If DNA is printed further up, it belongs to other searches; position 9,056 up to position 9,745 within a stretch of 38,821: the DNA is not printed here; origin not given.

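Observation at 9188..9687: GxxExxY (PD-(D/E)xK-fold) gene bracketed by inverted copies of a dispersed repeat: a REP/RAYT-like unit?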

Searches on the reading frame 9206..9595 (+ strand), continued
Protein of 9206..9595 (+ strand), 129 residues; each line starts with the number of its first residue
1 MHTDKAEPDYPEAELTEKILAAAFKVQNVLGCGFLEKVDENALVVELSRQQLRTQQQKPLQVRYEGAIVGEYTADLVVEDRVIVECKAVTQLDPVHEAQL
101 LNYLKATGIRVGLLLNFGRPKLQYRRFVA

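Call 67: search_dna_similar(query=window:9206-9592:+, collection=plasmids, mode=protein, max_rows=40, max_evalue=1e-8)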
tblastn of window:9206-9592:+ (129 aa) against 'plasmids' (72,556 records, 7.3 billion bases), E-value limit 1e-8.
Records with a match: 6; places in all: 7; records where one place covers at least 80% of the query: 6.
Best place of each record, by identity: <60% 6.
By first word of the organism name: Fusobacteria 1; Treponema 1; Gemmatirosa 1; Bacteroides 1; Persicobacter 1; Bernardetia 1.
By predicted mobility (MOB-suite, as given by PLSDB): non-mobilizable 6.
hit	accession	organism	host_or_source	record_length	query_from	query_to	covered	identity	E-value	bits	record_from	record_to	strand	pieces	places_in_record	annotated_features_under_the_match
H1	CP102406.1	Fusobacteria bacterium ZRK30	pure culture,cold seep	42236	14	126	88%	50.4%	6e-23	99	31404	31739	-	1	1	GxxExxY protein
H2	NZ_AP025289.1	Treponema saccharophilum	-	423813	16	126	86%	48.2%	7e-19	88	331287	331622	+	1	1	GxxExxY protein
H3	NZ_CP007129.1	Gemmatirosa kalamazoonensis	-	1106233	6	128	95%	38.2%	1e-18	87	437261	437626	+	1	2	record has no annotation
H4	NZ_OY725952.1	Bacteroides finegoldii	-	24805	15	128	88%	40.2%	4e-15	77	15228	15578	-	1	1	GxxExxY protein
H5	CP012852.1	Persicobacter sp. JZB09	cell culture,soil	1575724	3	126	96%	36.3%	5e-15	77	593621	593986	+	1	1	none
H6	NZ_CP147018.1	Bernardetia sp. Wsw4-3y2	Red alga,Red algae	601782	14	117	81%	35.8%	1e-11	67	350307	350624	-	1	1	GxxExxY protein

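Call 69: get_annotated_region(hit=H2, flank=20000)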
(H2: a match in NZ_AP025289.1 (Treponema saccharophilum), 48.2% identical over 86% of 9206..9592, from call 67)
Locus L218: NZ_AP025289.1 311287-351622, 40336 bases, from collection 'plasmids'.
description: Treponema saccharophilum strain JCM 32279 plasmid pTS1, complete sequence
organism: Treponema saccharophilum (NCBI taxid 165)
taxonomy: Bacteria; Spirochaetota; Spirochaetia; Spirochaetales; Treponemataceae; Treponema; Treponema saccharophilum
host: -; source: -; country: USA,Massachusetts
typing (MOB-suite, as given by PLSDB): non-mobilizable
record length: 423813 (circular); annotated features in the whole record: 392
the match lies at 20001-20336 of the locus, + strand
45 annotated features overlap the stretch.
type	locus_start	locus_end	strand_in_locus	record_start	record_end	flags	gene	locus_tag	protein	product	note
CDS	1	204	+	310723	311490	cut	-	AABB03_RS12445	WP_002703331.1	helix-turn-helix domain-containing protein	-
CDS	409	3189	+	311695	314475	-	-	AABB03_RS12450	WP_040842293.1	glycoside hydrolase family 3 protein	GO:0005975 - carbohydrate metabolic process [Evidence IEA]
CDS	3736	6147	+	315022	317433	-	-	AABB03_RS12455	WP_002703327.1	N,N'-diacetylchitobiose phosphorylase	-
CDS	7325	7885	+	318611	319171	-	-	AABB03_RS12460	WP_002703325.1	DUF4291 domain-containing protein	-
CDS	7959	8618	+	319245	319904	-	-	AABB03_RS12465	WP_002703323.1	hypothetical protein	-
CDS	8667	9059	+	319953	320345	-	-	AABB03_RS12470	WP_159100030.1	hypothetical protein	-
CDS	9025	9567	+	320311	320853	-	-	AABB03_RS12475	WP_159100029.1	SMI1/KNR4 family protein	GO:0042546 - cell wall biogenesis [Evidence IEA]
CDS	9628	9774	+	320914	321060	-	-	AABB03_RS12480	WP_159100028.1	hypothetical protein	-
CDS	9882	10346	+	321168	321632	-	-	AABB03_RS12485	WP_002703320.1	hypothetical protein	-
CDS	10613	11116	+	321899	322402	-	-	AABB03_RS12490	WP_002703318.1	hypothetical protein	-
CDS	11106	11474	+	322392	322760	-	-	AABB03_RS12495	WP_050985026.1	hypothetical protein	-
CDS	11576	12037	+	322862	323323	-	-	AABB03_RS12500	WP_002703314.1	hypothetical protein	-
CDS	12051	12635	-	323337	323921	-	-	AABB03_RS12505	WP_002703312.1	hypothetical protein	-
CDS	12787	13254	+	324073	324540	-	-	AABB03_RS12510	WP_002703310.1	hypothetical protein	-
CDS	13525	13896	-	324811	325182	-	-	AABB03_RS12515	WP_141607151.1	hypothetical protein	-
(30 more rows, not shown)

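Call 72: search_protein_families(library=padloc, proteins=[window:9206-9592:+], max_evalue=0.01)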
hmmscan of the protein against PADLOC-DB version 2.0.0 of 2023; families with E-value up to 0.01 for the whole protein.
window:9206-9592:+ (129 aa): 1 family
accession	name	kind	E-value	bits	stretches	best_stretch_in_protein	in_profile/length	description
PDLC02496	BrxF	-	0.0077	14.3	1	45-101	54-112/158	BrxF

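Call 73: search_protein_families(library=phrogs, proteins=[window:9206-9592:+], max_evalue=0.01)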
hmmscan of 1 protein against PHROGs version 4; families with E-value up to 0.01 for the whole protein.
window:9206-9592:+ (129 aa): 0 families

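Call 77: search_protein_representatives(protein=window:9206-9592:+)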
Query: 129 residues. Proteins with E-value up to 0.001 (for the whole library): 17180; up to 1e-10: 4847; up to 1e-30: 37. The best 150 are listed.
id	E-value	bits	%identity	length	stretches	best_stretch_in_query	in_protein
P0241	2.2e-59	215.3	49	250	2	10-126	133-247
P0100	5.6e-47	175.2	68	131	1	11-129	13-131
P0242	2.8e-42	160.1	68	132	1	12-129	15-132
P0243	1.1e-41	158.2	63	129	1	8-128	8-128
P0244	7.3e-41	155.5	40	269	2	12-127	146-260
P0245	5.7e-39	149.4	41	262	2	10-126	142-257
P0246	4.3e-38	146.6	57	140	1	9-128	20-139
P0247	4.6e-36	140.0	59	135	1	13-127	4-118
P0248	1.3e-34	135.4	41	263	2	13-119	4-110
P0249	3.0e-34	134.2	36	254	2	14-122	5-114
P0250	3.4e-34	134.0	59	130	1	14-129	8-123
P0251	6.7e-34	133.1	58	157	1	13-128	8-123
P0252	3.8e-33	130.6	54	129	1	8-128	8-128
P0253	6.2e-33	130.0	59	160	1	12-125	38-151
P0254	6.9e-33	129.8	55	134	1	14-128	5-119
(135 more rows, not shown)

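Call 87: predict_structure(alignment_id=A2)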
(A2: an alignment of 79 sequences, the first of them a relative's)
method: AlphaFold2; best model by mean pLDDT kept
length: 129 residues; sequences in the alignment: 79
mean_pLDDT: 94.2   pTM: 0.85
mean pLDDT of the five models: 94.2, 93.7, 93.6, 93.6, 93.3
residues with pLDDT >= 90: 110; 70-90: 14; 50-70: 5; < 50: 0
segments of 3 or more residues with pLDDT < 50: none
pLDDT, mean of each block of 10 residues (from residue 1): 70 97 99 97 98 95 90 96 98 97 94 98 97
secondary structure, 60 per line:
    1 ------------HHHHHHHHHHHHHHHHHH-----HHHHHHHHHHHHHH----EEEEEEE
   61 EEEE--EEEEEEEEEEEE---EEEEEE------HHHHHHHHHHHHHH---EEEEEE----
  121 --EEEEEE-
elements in order: H13-30 H36-49 E54-64 E67-78 E82-87 H94-107 E111-116 E123-128

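Call 91: fold_search(model_id=the predicted structure, library=pdb)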
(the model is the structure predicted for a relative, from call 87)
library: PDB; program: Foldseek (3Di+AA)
matches with E <= 10: 640; with E <= 0.001: 7
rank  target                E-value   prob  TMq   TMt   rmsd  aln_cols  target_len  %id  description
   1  4ic1_B                1.7e-04  1.00  0.53  0.35  12.5       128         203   16  Crystal structure of SSO0001 (released 2013-01-16)
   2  4ic1_A                1.8e-04  1.00  0.56  0.38  12.3       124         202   16  Crystal structure of SSO0001 (released 2013-01-16)
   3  4ic1_G                4.0e-04  1.00  0.53  0.36  12.6       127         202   14  Crystal structure of SSO0001 (released 2013-01-16)
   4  3syy                  4.9e-04  1.00  0.52  0.37  13.3       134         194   12  Crystal Structure of an alkaline exonuclease (LHK-Exo) from Laribacter hongkongensis (released 2012-02-15)
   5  3slp_A                4.9e-04  1.00  0.52  0.32  15.7       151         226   11  Crystal Structure of Lambda Exonuclease in Complex with a 12 BP Symmetric DNA Duplex (released 2011-07-20)
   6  3sm4_B                7.7e-04  1.00  0.52  0.32  15.5       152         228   11  Crystal Structure of the K131A Mutant of Lambda Exonuclease in Complex with a 5'-Phosphorylated 14-mer/12-mer Duplex a (released 2011-07-20)
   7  6m9k_B                7.7e-04  1.00  0.53  0.32  15.5       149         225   11  Crystal structure of lambda exonuclease in complex with the Red beta C-terminal domain (released 2019-01-02)
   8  1avq_A                1.1e-03  1.00  0.52  0.32  15.7       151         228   12  TOROIDAL STRUCTURE OF LAMBDA EXONUCLEASE DETERMINED AT 2.4 ANGSTROMS (released 1998-03-18)
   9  3sz4                  1.2e-03  1.00  0.50  0.34  13.3       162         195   10  Crystal Structure of LHK-Exo in complex with dAMP (released 2012-02-15)
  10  4ic1_D                1.5e-03  1.00  0.52  0.34  12.6       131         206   15  Crystal structure of SSO0001 (released 2013-01-16)
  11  1avq_C                3.7e-03  0.99  0.52  0.32  15.7       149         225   11  TOROIDAL STRUCTURE OF LAMBDA EXONUCLEASE DETERMINED AT 2.4 ANGSTROMS (released 1998-03-18)
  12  3sm4_C                3.7e-03  0.99  0.51  0.31  15.1       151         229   12  Crystal Structure of the K131A Mutant of Lambda Exonuclease in Complex with a 5'-Phosphorylated 14-mer/12-mer Duplex a (released 2011-07-20)
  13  5zyv_A                6.2e-03  0.93  0.39  0.28  10.4       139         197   12  Crystal structure of human MGME1 with single strand DNA2 and Ca2+ (released 2018-09-19)
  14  3l0a                  8.0e-03  0.92  0.43  0.24  14.8       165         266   16  Crystal structure of Putative exonuclease (RER070207002219) from Eubacterium rectale at 2.19 A resolution (released 2010-01-12)
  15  4ceh_A                1.0e-02  0.85  0.39  0.06  16.8       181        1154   10  Crystal structure of AddAB with a forked DNA substrate (released 2014-03-12)
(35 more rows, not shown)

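Call 99: find_related_loci(query=A2, collection=viral_contigs, flank=1500)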
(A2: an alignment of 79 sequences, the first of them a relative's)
Query A2 (129 aa) in viral_contigs; peptide patterns used: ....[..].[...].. (x = any residue, [..] = any of these).
23 stretches matched a pattern; 6 encode a relative of the query (tblastn E <= 1e-3); 6 distinct loci.
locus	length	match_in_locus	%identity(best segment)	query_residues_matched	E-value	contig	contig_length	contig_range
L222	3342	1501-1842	50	15-128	9e-34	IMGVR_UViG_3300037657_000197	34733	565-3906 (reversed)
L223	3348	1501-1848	43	14-128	5e-26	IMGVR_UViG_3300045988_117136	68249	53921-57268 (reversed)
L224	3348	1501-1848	43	14-128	5e-26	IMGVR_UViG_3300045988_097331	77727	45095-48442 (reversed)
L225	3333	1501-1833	39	19-128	6e-26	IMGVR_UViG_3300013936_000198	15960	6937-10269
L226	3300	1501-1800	44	19-117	5e-25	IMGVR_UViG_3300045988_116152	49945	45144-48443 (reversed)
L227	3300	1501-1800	44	19-117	3e-23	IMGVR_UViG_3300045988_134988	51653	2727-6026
